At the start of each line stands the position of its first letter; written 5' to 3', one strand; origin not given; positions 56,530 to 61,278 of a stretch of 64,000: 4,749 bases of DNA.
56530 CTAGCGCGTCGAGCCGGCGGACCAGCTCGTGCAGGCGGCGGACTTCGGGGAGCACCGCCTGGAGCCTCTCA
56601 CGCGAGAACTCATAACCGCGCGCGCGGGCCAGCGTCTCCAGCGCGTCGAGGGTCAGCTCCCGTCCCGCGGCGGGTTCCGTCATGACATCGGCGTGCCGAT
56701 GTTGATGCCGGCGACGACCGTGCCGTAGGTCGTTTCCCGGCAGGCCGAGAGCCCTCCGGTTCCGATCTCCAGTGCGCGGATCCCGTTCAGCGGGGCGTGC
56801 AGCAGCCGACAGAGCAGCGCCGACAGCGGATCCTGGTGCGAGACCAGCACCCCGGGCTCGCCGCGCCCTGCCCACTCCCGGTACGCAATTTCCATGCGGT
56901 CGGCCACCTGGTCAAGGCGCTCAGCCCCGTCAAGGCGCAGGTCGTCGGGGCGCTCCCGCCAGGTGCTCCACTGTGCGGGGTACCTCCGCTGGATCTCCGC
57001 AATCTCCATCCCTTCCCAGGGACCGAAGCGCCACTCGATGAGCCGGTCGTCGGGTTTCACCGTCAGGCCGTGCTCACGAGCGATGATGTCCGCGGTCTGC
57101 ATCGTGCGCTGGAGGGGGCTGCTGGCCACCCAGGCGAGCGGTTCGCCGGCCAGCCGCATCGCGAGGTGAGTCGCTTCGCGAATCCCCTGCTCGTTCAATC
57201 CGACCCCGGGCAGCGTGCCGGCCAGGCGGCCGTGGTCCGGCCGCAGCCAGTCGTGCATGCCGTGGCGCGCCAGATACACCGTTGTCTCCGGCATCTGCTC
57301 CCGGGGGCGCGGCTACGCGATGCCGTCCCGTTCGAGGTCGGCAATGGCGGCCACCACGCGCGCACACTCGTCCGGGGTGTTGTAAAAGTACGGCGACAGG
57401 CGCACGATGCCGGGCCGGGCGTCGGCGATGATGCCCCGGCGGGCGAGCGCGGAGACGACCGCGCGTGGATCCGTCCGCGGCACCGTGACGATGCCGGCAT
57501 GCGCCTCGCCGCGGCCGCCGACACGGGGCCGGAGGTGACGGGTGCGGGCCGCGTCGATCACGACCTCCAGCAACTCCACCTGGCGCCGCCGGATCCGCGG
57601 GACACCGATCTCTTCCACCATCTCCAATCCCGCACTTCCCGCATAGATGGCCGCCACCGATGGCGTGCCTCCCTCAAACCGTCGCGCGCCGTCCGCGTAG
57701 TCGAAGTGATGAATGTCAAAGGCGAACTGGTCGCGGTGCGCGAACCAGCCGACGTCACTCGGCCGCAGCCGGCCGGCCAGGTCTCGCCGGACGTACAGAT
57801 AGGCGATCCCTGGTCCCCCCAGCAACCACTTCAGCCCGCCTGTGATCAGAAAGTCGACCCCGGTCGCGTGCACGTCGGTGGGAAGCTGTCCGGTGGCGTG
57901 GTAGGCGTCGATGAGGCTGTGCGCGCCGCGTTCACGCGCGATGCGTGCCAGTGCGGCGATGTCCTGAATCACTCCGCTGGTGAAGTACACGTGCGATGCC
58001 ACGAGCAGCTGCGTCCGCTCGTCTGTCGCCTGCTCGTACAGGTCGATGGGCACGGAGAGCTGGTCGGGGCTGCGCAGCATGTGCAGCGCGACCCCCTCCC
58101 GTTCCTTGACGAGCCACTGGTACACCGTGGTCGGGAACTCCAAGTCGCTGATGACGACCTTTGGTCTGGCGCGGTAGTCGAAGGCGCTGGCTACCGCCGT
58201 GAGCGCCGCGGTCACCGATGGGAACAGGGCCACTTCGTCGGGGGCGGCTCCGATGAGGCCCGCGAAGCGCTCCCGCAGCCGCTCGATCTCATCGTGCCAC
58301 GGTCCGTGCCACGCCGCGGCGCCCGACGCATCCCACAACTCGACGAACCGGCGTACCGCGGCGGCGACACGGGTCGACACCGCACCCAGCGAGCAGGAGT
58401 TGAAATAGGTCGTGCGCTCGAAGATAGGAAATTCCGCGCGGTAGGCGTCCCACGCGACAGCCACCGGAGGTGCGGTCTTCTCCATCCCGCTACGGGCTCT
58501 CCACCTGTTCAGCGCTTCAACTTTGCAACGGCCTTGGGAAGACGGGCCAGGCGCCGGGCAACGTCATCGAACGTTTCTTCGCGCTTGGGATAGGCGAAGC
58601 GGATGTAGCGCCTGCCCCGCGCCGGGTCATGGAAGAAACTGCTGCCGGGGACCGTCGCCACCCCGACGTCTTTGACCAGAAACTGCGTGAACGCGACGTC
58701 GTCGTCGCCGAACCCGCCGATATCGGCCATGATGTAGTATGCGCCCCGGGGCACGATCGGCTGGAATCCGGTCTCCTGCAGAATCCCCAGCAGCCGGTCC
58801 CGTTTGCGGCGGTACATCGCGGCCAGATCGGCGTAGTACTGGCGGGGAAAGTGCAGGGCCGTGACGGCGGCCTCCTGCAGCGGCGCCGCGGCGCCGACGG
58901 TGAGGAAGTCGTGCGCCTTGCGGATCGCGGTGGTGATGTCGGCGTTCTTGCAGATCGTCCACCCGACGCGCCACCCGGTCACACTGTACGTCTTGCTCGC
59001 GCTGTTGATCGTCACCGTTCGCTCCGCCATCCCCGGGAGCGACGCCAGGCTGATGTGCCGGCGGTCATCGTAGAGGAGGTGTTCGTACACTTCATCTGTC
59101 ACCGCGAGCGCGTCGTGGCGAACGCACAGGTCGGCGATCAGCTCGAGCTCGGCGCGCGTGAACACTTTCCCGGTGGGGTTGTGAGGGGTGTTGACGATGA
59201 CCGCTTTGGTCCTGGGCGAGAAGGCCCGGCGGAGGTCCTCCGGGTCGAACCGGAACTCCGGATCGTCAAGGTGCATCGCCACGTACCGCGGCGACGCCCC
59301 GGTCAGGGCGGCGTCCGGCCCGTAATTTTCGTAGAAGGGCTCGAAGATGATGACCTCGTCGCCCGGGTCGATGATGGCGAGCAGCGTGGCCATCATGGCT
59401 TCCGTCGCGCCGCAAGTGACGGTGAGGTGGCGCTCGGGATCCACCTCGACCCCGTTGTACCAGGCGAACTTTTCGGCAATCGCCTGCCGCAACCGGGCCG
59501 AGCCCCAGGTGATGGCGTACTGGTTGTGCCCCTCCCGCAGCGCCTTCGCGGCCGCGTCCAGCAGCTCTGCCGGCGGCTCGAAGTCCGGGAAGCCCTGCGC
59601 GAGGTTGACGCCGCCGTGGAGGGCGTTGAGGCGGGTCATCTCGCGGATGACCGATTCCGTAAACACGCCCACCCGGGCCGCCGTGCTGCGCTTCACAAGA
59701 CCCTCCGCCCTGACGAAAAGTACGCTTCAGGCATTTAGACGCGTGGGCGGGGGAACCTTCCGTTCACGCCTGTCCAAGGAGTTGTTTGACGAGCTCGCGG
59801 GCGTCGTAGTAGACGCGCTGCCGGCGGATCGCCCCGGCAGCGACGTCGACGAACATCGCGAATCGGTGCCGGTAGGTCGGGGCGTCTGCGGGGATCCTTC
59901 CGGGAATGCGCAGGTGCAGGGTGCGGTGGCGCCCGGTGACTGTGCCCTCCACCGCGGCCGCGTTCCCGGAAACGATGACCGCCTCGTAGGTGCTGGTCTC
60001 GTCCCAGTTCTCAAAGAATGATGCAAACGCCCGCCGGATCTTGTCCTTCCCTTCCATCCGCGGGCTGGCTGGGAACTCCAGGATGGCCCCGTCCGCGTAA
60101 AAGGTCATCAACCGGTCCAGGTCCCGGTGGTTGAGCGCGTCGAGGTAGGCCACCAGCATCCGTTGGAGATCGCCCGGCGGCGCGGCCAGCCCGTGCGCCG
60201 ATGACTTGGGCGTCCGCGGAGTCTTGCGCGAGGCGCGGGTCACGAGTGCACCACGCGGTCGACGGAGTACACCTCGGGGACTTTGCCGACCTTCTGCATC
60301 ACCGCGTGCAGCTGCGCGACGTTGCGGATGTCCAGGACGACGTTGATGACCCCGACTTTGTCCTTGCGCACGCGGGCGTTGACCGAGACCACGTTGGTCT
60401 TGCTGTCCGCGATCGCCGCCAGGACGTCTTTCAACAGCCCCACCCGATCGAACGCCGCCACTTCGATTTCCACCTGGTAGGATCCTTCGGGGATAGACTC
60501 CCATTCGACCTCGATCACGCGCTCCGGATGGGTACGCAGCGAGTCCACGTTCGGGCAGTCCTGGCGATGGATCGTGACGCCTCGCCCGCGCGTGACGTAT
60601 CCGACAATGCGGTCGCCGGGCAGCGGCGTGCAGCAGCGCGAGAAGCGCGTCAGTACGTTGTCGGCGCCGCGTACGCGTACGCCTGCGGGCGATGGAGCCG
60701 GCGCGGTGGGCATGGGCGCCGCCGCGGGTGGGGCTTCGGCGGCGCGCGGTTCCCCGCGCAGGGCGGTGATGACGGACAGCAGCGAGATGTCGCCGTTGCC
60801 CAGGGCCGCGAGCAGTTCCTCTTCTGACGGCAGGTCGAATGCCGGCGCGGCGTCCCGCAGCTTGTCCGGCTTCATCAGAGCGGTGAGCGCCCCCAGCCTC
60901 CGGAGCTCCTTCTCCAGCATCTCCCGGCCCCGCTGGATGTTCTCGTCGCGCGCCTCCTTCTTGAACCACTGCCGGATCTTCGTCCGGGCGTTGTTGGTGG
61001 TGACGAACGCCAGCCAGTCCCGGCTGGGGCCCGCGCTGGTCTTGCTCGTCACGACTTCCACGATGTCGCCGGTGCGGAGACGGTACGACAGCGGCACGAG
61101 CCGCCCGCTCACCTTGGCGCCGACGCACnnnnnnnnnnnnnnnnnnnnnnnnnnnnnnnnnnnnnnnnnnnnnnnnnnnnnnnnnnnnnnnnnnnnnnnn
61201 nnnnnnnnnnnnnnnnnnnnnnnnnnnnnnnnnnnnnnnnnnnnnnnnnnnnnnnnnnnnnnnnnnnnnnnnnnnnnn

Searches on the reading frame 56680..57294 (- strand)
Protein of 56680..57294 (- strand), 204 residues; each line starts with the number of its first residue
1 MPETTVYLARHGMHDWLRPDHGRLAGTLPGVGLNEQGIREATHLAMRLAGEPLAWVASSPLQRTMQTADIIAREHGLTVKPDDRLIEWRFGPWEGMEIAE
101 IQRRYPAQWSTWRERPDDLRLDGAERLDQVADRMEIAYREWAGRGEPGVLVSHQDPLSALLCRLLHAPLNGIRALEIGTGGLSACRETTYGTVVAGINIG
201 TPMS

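Call 19: search_protein_families(library=pfam, proteins=[window:56680-57294:-], max_evalue=0.00001)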
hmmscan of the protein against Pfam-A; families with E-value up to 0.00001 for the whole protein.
window:56680-57294:- (204 aa): 1 family
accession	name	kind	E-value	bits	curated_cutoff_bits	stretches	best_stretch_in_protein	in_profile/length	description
PF00300.27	His_Phos_1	-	7.5e-47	159.9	21.7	1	6-198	1-192/194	Histidine phosphatase superfamily (branch 1)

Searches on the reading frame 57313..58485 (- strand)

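Call 20: search_protein_families(library=pfam, proteins=[window:57313-58485:-], max_evalue=0.00001)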
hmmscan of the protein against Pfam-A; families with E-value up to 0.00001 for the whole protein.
window:57313-58485:- (390 aa): 1 family
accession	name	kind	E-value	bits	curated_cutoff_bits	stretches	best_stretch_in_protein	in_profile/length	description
PF00266.25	Aminotran_5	-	3.3e-41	141.9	21.5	1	39-356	14-337/371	Aminotransferase class-V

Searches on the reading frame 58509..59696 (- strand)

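Call 20: search_protein_families(library=pfam, proteins=[window:58509-59696:-], max_evalue=0.00001)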
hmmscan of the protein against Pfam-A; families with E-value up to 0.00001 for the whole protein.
window:58509-59696:- (395 aa): 3 families
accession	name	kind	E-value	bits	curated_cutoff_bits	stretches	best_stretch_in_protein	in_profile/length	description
PF00155.27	Aminotran_1_2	-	9.7e-61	206.4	19.7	1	30-362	4-343/361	Aminotransferase class I and II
PF01053.26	Cys_Met_Meta_PP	-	1.2e-06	27.8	27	1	89-203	69-175/381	Cys/Met metabolism PLP-dependent enzyme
PF01041.23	DegT_DnrJ_EryC1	-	1.5e-06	28.1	19.8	1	71-201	27-145/360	DegT/DnrJ/EryC1/StrS aminotransferase family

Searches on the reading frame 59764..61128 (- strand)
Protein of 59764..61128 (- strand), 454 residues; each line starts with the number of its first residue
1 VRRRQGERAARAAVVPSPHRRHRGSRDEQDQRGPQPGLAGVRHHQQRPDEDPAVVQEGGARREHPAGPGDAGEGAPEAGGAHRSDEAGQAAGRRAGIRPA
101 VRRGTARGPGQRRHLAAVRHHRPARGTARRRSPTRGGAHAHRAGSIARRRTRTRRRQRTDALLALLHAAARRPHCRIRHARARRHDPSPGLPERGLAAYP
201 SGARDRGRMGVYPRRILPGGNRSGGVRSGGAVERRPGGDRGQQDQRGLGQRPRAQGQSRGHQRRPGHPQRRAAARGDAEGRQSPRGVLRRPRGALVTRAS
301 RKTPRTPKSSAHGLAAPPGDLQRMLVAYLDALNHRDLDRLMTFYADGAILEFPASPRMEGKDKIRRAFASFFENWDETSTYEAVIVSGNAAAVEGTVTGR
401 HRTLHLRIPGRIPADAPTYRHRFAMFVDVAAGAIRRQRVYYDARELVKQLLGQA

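Call 20: search_protein_families(library=pfam, proteins=[window:59764-61128:-], max_evalue=0.00001)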
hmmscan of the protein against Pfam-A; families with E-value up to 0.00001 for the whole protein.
window:59764-61128:- (454 aa): 2 families
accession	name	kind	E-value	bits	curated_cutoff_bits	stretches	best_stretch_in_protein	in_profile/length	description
PF12680.13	SnoaL_2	-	2.2e-17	64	27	1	327-436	3-101/102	SnoaL-like domain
PF07366.18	SnoaL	-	4.4e-10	39.9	28.4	1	324-450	3-126/126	SnoaL-like polyketide cyclase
